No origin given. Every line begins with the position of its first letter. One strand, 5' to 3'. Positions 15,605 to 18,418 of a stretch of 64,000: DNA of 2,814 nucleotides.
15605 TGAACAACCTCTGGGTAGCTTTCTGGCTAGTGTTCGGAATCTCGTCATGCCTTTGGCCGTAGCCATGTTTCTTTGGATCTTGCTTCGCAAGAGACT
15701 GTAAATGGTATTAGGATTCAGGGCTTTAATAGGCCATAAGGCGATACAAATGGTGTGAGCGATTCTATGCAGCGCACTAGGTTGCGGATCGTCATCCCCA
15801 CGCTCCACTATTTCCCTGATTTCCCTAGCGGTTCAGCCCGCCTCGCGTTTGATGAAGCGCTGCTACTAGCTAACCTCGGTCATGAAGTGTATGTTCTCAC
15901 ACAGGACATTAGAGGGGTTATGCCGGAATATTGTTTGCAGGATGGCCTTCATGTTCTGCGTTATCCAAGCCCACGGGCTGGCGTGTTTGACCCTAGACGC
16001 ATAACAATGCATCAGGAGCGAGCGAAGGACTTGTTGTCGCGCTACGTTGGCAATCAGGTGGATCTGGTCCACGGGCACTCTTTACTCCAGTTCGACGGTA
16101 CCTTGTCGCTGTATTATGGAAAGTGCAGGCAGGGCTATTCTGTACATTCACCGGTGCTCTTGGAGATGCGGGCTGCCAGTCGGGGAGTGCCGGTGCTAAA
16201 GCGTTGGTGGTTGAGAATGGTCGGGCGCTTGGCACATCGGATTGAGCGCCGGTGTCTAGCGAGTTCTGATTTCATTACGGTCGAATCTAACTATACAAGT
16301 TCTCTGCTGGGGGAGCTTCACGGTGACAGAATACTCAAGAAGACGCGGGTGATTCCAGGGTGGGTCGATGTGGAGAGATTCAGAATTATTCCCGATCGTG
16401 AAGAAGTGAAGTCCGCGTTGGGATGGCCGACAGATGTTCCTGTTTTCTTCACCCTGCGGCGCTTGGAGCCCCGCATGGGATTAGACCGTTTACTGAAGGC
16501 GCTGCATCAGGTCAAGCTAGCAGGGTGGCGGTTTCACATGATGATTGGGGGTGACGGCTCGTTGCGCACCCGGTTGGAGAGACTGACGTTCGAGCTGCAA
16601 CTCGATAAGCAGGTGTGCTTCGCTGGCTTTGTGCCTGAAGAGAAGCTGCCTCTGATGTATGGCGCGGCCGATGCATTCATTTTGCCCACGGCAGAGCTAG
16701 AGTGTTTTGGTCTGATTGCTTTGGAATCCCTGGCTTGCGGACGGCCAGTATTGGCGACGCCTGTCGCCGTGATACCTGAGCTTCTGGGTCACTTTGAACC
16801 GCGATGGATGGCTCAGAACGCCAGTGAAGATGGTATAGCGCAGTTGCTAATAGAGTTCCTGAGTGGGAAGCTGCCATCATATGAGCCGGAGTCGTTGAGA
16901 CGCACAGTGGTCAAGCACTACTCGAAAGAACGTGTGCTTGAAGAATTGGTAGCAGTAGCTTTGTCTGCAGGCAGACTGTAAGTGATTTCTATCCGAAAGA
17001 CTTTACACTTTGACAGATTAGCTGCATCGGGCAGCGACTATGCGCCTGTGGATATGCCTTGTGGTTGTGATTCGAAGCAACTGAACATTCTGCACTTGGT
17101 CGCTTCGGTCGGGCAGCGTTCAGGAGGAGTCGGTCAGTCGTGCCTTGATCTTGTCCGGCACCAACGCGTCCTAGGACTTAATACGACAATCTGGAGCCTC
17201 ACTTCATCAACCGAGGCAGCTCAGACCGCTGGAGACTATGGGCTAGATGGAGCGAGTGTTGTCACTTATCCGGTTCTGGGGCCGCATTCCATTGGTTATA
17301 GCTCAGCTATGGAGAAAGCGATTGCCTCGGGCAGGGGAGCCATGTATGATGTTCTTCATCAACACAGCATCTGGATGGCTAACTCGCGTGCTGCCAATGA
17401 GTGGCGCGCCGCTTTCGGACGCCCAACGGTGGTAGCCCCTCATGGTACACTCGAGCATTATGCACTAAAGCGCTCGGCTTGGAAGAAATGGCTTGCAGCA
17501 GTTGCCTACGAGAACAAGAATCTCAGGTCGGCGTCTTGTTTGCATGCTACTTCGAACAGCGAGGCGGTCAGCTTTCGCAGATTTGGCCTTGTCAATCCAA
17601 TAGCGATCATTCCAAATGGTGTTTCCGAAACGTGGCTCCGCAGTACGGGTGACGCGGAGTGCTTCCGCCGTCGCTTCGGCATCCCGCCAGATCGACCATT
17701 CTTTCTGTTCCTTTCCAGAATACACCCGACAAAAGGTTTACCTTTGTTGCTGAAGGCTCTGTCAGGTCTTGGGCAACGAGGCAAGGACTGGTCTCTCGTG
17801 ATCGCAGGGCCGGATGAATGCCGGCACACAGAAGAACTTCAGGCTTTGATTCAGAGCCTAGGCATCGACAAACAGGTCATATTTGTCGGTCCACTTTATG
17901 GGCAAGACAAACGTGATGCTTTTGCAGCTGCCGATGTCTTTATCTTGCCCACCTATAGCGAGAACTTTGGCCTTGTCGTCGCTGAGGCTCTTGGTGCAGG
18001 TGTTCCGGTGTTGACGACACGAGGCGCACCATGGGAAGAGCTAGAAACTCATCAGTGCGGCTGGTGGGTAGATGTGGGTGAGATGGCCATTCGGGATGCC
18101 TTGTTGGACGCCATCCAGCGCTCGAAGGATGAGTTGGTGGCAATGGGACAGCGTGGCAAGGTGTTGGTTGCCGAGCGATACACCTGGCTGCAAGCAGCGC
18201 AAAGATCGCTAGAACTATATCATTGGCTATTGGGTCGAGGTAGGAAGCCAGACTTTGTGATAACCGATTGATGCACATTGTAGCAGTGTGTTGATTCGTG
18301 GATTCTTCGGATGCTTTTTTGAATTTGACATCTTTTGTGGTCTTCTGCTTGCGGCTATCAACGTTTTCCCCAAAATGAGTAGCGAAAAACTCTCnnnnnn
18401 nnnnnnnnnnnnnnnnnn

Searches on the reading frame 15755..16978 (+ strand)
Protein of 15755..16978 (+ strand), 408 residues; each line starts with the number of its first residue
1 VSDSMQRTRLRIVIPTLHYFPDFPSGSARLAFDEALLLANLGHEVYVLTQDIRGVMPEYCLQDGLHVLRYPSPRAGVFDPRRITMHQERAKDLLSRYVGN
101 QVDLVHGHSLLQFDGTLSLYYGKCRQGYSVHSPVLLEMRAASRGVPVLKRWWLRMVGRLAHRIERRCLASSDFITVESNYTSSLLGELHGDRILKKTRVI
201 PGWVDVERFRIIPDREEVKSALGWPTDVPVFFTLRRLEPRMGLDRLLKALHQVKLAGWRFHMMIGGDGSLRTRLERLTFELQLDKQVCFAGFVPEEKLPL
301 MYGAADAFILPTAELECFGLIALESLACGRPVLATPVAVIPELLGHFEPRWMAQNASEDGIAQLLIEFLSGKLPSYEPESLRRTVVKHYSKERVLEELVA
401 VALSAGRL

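Call 65: search_protein_families(library=pfam, proteins=[window:15755-16978:+], max_evalue=0.0001)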
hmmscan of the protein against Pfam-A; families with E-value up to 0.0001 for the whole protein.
window:15755-16978:+ (408 aa): 4 families
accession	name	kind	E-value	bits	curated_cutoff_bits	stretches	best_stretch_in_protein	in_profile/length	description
PF00534.26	Glycos_transf_1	-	3.3e-29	102.1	26.4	1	214-372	1-159/172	Glycosyl transferases group 1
PF13692.12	Glyco_trans_1_4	-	7.5e-21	75.3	27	1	229-369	2-140/142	Glycosyl transferases group 1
PF13439.12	Glyco_transf_4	-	9.8e-15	55.4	28.5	1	25-208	2-170/170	Glycosyltransferase Family 4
PF13579.12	Glyco_trans_4_4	-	1.3e-07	32.6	29.7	1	35-201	11-156/158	Glycosyl transferase 4-like domain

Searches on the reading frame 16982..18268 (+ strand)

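Call 65: search_protein_families(library=pfam, proteins=[window:16982-18268:+], max_evalue=0.0001)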
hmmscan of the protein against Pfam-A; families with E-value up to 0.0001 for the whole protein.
window:16982-18268:+ (429 aa): 6 families
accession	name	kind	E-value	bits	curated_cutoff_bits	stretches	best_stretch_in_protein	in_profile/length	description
PF00534.26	Glycos_transf_1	-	1e-29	103.7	26.4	1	228-392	5-169/172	Glycosyl transferases group 1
PF13692.12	Glyco_trans_1_4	-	4.7e-25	88.9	27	1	239-377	2-139/142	Glycosyl transferases group 1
PF13579.12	Glyco_trans_4_4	-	1.8e-20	74.3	29.7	1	48-213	1-158/158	Glycosyl transferase 4-like domain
PF13439.12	Glyco_transf_4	-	1.2e-16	61.6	28.5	1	48-215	2-167/170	Glycosyltransferase Family 4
PF20706.3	GT4-conflict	-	1.5e-11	44.4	26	1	236-347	195-312/385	Family 4 Glycosyltransferase in conflict systems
PF13524.12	Glyco_trans_1_2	-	1.1e-05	25.9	25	1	268-409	13-142/144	Glycosyl transferase-like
